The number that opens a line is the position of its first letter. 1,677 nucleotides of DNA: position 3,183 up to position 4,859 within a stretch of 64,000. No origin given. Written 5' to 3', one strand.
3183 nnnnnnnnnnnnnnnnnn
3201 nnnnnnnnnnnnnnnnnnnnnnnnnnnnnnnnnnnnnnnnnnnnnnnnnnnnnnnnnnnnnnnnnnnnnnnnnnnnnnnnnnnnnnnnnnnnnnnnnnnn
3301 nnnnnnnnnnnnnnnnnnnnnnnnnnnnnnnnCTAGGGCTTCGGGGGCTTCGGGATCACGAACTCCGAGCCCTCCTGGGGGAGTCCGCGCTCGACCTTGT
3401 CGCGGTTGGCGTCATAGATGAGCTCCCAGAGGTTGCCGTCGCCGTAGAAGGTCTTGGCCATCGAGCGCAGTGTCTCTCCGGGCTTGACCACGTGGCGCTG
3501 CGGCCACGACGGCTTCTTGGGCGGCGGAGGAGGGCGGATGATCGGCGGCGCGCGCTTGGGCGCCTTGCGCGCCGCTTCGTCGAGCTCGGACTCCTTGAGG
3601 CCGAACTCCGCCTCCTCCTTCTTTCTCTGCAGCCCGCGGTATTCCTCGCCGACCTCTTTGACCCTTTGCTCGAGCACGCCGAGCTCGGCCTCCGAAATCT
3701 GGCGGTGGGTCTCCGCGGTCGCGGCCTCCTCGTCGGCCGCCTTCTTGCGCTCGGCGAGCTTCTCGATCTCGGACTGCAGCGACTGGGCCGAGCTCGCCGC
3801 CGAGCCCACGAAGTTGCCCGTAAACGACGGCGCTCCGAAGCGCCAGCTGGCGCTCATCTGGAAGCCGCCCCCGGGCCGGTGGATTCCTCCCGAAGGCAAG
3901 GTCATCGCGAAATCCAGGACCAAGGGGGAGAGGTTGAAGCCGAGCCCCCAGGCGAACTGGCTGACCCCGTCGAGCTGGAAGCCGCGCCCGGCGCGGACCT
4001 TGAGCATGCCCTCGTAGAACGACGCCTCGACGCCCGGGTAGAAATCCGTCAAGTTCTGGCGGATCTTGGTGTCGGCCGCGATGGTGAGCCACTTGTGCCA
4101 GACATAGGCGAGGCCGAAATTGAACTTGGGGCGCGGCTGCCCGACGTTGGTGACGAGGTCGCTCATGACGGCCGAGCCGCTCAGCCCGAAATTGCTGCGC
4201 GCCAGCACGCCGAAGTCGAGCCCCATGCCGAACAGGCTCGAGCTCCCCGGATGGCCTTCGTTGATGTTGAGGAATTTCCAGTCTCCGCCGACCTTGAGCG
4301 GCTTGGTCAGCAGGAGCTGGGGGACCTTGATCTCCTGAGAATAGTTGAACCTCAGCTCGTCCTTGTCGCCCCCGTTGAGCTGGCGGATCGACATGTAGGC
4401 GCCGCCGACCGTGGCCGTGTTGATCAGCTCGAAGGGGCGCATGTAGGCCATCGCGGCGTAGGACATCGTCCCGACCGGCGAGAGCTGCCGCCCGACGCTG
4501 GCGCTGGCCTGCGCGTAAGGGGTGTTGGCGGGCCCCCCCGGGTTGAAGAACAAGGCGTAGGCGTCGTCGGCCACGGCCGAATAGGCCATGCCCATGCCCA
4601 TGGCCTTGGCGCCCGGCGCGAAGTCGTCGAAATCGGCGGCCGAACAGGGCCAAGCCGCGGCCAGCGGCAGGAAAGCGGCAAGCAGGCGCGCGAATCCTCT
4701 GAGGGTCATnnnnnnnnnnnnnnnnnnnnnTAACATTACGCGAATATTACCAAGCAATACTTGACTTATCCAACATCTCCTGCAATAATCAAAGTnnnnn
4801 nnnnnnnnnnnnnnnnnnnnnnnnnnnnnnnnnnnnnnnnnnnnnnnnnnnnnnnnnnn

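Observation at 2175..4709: Coupled pair: REC-like/TM/β-propeller protein and OMP β-barrel with coiled coil and LysM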

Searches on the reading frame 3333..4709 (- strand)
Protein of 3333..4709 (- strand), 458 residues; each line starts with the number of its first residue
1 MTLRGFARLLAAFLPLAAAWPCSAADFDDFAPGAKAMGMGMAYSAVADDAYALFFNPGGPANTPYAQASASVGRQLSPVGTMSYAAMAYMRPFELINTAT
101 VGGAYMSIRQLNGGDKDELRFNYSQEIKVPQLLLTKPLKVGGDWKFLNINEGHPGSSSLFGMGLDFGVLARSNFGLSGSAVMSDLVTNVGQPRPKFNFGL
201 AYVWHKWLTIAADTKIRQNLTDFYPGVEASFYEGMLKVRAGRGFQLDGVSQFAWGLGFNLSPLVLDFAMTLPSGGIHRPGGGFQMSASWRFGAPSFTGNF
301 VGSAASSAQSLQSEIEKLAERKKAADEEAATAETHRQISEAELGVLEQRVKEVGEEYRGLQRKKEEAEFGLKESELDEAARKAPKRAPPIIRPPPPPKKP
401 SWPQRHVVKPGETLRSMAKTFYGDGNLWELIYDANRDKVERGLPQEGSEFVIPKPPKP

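Call 3: search_protein_families(library=pfam, proteins=[window:3333-4709:-], max_evalue=1)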
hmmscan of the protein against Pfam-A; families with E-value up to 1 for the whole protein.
window:3333-4709:- (458 aa): 3 families
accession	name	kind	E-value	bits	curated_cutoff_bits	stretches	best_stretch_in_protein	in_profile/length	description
PF01476.26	LysM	-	0.056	13.8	20.9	1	406-437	1-28/43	LysM domain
PF11932.13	DUF3450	-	0.13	12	32.6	1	304-368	28-92/241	Protein of unknown function (DUF3450)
PF00261.25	Tropomyosin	-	0.23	11.3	38.6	1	309-377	51-121/242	Tropomyosin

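Call 4: search_protein_families(library=ncbifam, proteins=[window:3333-4709:-], max_evalue=1)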
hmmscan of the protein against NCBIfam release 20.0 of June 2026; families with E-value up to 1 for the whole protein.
window:3333-4709:- (458 aa): 9 families
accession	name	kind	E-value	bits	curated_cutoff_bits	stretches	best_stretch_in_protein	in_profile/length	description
NF033709.1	PorV_fam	subfamily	1.1e-11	44.9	90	1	24-176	3-164/326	PorV/PorQ family protein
NF008399.0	PRK11198.1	equivalog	1.7e-05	25.3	134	1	404-437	96-129/149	peptidoglycan-binding protein LysM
NF052325.1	PorVQ2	equivalog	5.5e-05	22.2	325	1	29-66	31-68/354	putative type IX sorting system protein PorV2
TIGR03007.1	pepcterm_ChnLen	equivalog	0.026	12.7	278.85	1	307-406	318-414/498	XrtA system polysaccharide chain length determinant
TIGR00636.1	PduO_Nterm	equivalog_domain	0.18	11.5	108.45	1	300-360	37-99/171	cob(I)yrinic acid a,c-diamide adenosyltransferase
NF033710.1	T9SS_OM_PorV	equivalog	0.21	10.7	250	1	23-78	24-76/367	type IX secretion system outer membrane channel protein PorV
TIGR04211.1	SH3_and_anchor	equivalog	0.65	9.6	65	1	303-368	63-128/198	TIGR04211 family SH3 domain-containing protein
TIGR02168.1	SMC_prok_B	equivalog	0.82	7.3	567.35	0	308-374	870-936/1181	chromosome segregation protein SMC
NF008521.0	PRK11448.1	equivalog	1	7.3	729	0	303-375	146-218/1123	type I restriction-modification system endonuclease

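Call 7: find_homologous_proteins(query=window:3333-4709:-)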
Query window:3333-4709:- (458 aa): 173 proteins with E <= 0.001 among 8000 candidates; the best 120 are listed.
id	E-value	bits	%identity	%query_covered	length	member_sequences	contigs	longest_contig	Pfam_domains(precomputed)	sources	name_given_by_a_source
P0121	0.0e+0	1042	100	100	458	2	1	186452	-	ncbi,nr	ncbi:MAG: hypothetical protein HY077_06680 [Elusimicrobia bacterium]|nr:hypothetical protein [Elusim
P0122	1.4e-220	751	74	94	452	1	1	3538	-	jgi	jgi:hypothetical protein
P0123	1.0e-211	722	72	94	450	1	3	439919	-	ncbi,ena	-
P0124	4.9e-198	677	64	96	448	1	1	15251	-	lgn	-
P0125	1.4e-194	665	65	99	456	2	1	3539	-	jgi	-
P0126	1.8e-178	612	61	95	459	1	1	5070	-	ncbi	-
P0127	2.0e-175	602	58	99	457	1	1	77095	-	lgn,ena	-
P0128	1.5e-173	596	57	98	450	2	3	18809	-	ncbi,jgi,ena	-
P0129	3.1e-169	582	56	98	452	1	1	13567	-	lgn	-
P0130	7.0e-167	574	57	98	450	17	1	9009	-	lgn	-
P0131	8.6e-167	574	56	97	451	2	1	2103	-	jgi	-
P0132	1.7e-166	573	56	94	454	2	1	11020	-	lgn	-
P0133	5.6e-165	568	54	100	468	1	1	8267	-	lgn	-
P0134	8.3e-165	567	56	98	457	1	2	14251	-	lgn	-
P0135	2.8e-162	559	55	95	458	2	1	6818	-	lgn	-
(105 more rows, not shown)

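Call 22: predict_structure(alignment_id=A2)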
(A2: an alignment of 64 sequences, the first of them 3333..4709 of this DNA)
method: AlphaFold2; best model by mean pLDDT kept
length: 458 residues; sequences in the alignment: 64
mean_pLDDT: 86.3   pTM: 0.65
mean pLDDT of the five models: 86.3, 84.2, 84.0, 81.6, 77.3
residues with pLDDT >= 90: 253; 70-90: 155; 50-70: 32; < 50: 18
segments of 3 or more residues with pLDDT < 50: 382-395
pLDDT, mean of each block of 10 residues (from residue 1): 65 64 75 94 91 92 91 93 96 89 96 92 94 88 94 82 95 93 82 86 95 90 95 93 88 95 95 84 95 79 76 92 94 89 87 88 84 66 44 51 86 92 92 93 90 84
secondary structure, 60 per line:
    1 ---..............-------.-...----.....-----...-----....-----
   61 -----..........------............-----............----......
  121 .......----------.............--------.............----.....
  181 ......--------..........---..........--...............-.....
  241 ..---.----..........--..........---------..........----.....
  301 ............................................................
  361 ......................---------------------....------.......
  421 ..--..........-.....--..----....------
elements in order: H4-17 H34-38 H52-55 E66-75 E82-93 E99-110 E115-127 E138-150 E159-171 E176-186 E195-204 E208-217 E220-231 E236-242 E251-260 E263-272 E282-291 H296-382 E404-407 H414-422 H425-434 E449-452

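Call 26: fold_search(model_id=the predicted structure, library=pdb)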
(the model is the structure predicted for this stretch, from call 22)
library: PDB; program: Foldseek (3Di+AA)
matches with E <= 10: 1018; with E <= 0.001: 140
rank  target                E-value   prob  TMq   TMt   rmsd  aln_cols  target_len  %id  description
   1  8gl6_F                3.4e-08  1.00  0.43  0.52   6.2       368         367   12  The Type 9 Secretion System in vitro assembled, RemA-CTD substrate bound complex (released 2024-01-31)
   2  6h3i_F                4.2e-08  1.00  0.45  0.58   5.8       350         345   14  Structural snapshots of the Type 9 protein translocon (released 2018-11-07)
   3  2f1c                  6.4e-08  1.00  0.38  0.63   4.6       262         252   10  Crystal structure of the monomeric porin OmpG (released 2006-06-27)
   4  7q5c                  2.5e-07  1.00  0.37  0.61   5.0       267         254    9  Crystal structure of OmpG in space group 96 (released 2022-11-16)
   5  2r89_A                3.4e-07  1.00  0.40  0.49   8.1       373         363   11  Crystal structure of the long-chain fatty acid transporter FadL mutant delta N3 (released 2008-09-23)
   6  2x9k                  4.4e-07  1.00  0.37  0.57   4.9       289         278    9  Structure of a E.coli porin (released 2011-01-26)
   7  2r88_A                9.0e-07  1.00  0.40  0.49   8.3       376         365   11  Crystal structure of the long-chain fatty acid transporter FadL mutant delta S3 kink (released 2008-09-23)
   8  6prn                  1.0e-06  1.00  0.26  0.38  11.9       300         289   11  E1M, K50A, R52A MUTANT OF RH. BLASTICA PORIN (released 1998-08-12)
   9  7prn                  1.5e-06  1.00  0.27  0.39  11.5       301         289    9  E1M, D97A, E99A MUTANT OF RH. BLASTICA PORIN (released 1998-08-12)
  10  1bh3                  1.5e-06  1.00  0.26  0.38  11.8       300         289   10  E1M, A116K MUTANT OF RH. BLASTICA PORIN (released 1998-08-12)
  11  4ctd_B                1.7e-06  1.00  0.35  0.63   5.0       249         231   11  X-ray structure of an engineered OmpG loop6-deletion (released 2014-08-13)
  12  4ctd_A                1.9e-06  1.00  0.35  0.61   5.2       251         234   10  X-ray structure of an engineered OmpG loop6-deletion (released 2014-08-13)
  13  2prn                  2.1e-06  1.00  0.27  0.39  11.8       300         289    9  RHODOPSEUDOMONAS BLASTICA PORIN, TRIPLE MUTANT E1M, E99W, A116W (released 1999-01-13)
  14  3prn                  2.1e-06  1.00  0.26  0.39  11.7       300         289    9  E1M, A104W MUTANT OF RH. BLASTICA PORIN (released 1998-08-12)
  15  3pgs_A                2.2e-06  1.00  0.40  0.43   9.2       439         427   11  Phe3Gly mutant of EcFadL (released 2011-05-25)
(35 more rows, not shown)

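Call 43: search_protein_representatives(alignment_id=A2)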
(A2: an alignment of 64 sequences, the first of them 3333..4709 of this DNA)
Query: 64 sequences, 450 profile positions. Proteins with E-value up to 0.001 (for the whole library): 14733; up to 1e-10: 1150; up to 1e-30: 95. The best 150 are listed.
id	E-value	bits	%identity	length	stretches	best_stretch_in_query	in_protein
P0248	3.7e-176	602.9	-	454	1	7-449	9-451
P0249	3.2e-172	589.9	-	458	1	4-448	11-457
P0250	3.9e-162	556.6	-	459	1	8-449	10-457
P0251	1.4e-149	515.2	-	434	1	36-449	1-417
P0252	1.9e-141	488.4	-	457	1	7-449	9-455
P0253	6.3e-138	476.8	-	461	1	8-450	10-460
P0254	2.5e-130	451.8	-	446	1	8-448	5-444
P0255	7.3e-122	423.9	-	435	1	3-449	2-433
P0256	2.7e-117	408.8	-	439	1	6-449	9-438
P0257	1.7e-115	402.9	-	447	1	5-449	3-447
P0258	2.5e-111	389.2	-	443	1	8-449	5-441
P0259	1.9e-95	336.8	-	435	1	11-450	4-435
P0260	1.0e-94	334.4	-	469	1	5-449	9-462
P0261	1.9e-94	333.5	-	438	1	3-450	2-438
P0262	9.8e-89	314.7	-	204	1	246-449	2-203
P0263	4.3e-82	292.8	-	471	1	9-448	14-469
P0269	1.3e-66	241.8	-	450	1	7-448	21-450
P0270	2.7e-65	237.4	-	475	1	14-447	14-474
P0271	1.4e-64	235.0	-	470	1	9-447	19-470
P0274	7.2e-60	219.5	-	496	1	7-446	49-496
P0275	6.1e-58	213.2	-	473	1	7-446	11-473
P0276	1.4e-57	212.0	-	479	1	10-447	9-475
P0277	3.8e-57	210.6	-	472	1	29-446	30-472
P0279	2.2e-53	198.2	-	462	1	28-446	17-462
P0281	2.2e-51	191.6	-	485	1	10-446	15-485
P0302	1.5e-40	155.8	-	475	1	8-446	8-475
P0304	9.8e-40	153.2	-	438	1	13-446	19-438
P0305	3.4e-39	151.4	-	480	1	3-446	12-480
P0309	2.7e-37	145.1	-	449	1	19-446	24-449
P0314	6.3e-35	137.3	-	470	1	13-448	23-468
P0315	8.9e-35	136.8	-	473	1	5-446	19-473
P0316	3.2e-34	135.0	-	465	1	5-446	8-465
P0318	6.9e-34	133.9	-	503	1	3-447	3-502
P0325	9.0e-33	130.2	-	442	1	5-446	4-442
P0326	9.2e-33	130.2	-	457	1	19-446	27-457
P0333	1.2e-31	126.5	-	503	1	7-446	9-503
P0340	6.4e-31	124.1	-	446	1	10-446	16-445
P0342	7.1e-31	124.0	-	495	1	22-448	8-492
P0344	1.7e-30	122.8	-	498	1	3-447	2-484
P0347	1.9e-30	122.5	-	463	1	7-446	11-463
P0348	2.3e-30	122.3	-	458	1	9-446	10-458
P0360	4.0e-29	118.2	-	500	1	12-447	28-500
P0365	1.1e-28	116.8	-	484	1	15-446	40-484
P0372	6.0e-28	114.3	-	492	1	7-446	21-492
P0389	1.7e-26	109.5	-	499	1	10-449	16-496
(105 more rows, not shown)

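Call 44: list_cluster_members(proteins=[P0263, P0269, P0274, P0276, P0281, P0305, P0316, P0333, P0348, P0389])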
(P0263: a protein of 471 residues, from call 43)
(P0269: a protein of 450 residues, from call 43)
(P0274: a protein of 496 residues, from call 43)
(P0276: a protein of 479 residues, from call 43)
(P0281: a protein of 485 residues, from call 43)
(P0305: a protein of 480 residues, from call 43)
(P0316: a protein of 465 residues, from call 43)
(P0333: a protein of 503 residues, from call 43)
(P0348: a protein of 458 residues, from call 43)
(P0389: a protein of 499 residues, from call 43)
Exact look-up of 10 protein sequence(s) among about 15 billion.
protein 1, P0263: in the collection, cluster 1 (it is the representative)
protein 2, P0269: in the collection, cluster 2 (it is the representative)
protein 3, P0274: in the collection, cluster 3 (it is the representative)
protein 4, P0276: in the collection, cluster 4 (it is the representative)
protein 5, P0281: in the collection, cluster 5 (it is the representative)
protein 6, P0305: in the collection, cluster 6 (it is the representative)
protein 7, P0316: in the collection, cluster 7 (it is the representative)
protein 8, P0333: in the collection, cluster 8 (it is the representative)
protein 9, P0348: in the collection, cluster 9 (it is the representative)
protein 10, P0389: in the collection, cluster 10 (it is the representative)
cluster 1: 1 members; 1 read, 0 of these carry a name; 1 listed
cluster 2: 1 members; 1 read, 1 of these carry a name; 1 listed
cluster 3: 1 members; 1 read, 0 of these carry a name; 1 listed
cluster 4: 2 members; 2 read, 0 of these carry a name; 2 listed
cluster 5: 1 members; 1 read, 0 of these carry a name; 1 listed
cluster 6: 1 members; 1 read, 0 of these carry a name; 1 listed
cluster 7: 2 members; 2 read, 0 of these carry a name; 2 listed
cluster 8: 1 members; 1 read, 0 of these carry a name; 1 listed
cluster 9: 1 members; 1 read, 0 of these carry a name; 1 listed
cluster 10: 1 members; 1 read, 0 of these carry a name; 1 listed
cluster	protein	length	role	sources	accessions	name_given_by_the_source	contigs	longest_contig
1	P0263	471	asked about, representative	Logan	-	-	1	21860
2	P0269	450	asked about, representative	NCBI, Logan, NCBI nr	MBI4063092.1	MAG: hypothetical protein HY401_02205 [Elusimicrobia bacterium] | hypothetical protein [Elusimicrobiota bacterium]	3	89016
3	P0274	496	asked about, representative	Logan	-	-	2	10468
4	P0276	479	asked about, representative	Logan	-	-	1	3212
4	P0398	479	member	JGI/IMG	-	-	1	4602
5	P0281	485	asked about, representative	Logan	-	-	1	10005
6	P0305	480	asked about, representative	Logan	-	-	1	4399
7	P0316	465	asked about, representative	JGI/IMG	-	-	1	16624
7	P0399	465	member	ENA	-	-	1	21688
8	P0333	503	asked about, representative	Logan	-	-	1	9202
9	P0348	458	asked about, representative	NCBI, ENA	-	-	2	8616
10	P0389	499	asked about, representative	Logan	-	-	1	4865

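Call 45: find_encoding_contigs(protein=P0316, flank=6000, max_places=2)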
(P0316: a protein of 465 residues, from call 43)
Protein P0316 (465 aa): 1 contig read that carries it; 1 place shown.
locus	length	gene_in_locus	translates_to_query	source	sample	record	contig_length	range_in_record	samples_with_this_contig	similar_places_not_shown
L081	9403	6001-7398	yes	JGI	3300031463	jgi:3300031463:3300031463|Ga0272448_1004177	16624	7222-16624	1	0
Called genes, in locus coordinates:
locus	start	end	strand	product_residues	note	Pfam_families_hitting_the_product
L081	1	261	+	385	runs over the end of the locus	PF24684:Vgb_lyase (weak)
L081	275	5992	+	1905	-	PF00041:fn3 (faint), PF16656:Pur_ac_phosph_N (faint), PF13860:FlgD_ig (faint), PF25788:Ig_Rha78A_N (faint)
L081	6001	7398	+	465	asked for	-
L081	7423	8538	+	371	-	PF02518:HATPase_c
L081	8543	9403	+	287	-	?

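Call 47: find_encoding_contigs(protein=P0269, flank=6000, max_places=1)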
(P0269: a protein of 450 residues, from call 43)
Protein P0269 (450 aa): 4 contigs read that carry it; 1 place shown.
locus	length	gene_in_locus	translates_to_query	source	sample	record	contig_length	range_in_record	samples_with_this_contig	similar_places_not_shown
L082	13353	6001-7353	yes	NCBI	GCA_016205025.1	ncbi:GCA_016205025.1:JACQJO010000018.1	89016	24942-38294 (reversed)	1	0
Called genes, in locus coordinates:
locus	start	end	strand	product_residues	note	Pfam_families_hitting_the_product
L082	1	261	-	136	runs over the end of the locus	PF00472:RF-1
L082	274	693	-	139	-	PF01476:LysM (weak)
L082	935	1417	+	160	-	PF07681:DoxX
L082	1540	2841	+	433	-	PF00285:Citrate_synt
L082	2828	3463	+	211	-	PF00551:Formyl_trans_N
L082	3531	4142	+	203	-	-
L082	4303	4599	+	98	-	-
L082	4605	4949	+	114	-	PF02452:PemK_toxin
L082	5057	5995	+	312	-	-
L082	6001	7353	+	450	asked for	-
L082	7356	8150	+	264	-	-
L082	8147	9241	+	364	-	-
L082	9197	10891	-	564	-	-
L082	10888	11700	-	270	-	PF25199:nSTAND_NTPase5 (weak), PF00005:ABC_tran, PF13304:AAA_21 (faint)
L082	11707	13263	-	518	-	-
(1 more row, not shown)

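Call 48: find_encoding_contigs(protein=P0263, flank=6000, max_places=1)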
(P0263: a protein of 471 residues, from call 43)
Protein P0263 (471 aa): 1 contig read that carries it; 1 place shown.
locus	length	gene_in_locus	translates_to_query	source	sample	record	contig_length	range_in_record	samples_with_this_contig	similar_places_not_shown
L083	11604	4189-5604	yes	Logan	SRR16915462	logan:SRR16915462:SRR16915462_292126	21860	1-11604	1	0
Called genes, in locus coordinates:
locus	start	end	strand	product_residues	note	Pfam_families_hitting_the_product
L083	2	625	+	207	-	?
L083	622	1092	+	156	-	PF01220:DHquinase_II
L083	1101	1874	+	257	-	PF01435:Peptidase_M48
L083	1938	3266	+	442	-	-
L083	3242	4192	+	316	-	-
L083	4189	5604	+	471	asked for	-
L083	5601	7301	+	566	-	-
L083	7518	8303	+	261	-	PF02535:Zip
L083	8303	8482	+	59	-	-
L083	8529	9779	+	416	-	PF07396:Porin_O_P (faint)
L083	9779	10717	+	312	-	PF20367:DUF6662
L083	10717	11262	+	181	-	PF04205:FMN_bind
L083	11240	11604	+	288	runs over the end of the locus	PF02424:ApbE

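Call 49: find_encoding_contigs(protein=P0274, flank=6000, max_places=1)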
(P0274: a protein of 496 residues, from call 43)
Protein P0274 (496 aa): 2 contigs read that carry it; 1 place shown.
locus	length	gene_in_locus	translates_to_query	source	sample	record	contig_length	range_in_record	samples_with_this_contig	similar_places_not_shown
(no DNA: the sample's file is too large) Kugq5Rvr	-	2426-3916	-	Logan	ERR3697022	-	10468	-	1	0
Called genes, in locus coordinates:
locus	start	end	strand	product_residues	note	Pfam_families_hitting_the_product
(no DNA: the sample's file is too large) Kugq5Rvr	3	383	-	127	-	?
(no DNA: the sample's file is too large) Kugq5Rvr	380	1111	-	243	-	PF02085:Cytochrom_CIII (faint), PF14537:Cytochrom_c3_2 (faint), PF22113:Mtrc-MtrF_II-IV_dom (weak), PF02335:Cytochrom_C552 (weak), PF14522:Cytochrome_C7 (weak)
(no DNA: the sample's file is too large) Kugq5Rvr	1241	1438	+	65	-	PF02416:TatA_B_E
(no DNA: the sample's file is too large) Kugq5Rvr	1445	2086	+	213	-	-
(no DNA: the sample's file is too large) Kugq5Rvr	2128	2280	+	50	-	-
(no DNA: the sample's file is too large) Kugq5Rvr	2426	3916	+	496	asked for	-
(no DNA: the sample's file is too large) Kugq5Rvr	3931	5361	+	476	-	PF24161:CCDC39 (faint), PF02518:HATPase_c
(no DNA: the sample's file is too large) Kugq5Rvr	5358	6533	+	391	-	-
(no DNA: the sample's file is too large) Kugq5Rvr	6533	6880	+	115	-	PF07238:PilZ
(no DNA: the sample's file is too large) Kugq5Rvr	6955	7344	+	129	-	PF02261:Asp_decarbox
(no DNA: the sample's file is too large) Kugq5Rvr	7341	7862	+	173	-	-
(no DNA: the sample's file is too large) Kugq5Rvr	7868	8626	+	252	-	-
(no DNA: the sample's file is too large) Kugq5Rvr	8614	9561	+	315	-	PF04307:YdjM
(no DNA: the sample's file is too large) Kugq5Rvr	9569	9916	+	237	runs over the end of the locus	PF01522:Polysacc_deac_1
